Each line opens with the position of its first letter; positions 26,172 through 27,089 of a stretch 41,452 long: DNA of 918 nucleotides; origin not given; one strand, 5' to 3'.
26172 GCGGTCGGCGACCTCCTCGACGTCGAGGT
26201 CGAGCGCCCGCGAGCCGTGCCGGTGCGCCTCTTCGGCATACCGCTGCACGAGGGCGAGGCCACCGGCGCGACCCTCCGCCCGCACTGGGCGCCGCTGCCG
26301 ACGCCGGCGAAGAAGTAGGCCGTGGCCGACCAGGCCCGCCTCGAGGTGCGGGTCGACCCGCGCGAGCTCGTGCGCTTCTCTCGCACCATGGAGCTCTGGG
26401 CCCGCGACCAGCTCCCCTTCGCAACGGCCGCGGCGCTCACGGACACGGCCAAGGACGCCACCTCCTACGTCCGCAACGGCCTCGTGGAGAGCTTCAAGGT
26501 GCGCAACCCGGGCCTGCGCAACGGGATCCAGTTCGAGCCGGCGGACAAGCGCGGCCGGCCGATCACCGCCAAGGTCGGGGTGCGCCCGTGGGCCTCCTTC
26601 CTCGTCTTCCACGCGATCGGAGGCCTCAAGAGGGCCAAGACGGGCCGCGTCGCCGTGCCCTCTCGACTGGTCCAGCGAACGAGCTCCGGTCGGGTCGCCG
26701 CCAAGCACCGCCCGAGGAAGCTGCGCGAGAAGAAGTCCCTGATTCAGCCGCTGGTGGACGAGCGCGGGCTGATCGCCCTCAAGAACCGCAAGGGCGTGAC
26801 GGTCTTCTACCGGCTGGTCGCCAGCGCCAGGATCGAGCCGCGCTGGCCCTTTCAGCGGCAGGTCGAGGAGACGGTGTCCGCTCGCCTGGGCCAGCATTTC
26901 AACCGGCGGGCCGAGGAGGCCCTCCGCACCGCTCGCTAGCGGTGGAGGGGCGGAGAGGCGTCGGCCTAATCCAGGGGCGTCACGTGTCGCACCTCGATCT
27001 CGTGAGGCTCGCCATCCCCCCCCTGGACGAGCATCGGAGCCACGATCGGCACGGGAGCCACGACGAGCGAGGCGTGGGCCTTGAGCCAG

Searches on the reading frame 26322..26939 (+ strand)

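Call 45: search_protein_families(library=phrogs, proteins=[window:26322-26939:+], max_evalue=0.0001)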
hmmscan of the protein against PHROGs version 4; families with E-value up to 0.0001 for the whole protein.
window:26322-26939:+ (205 aa): 1 family
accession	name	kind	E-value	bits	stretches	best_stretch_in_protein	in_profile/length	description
phrog_1924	-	tail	2.4e-20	74.4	2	18-112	12-110/237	minor tail protein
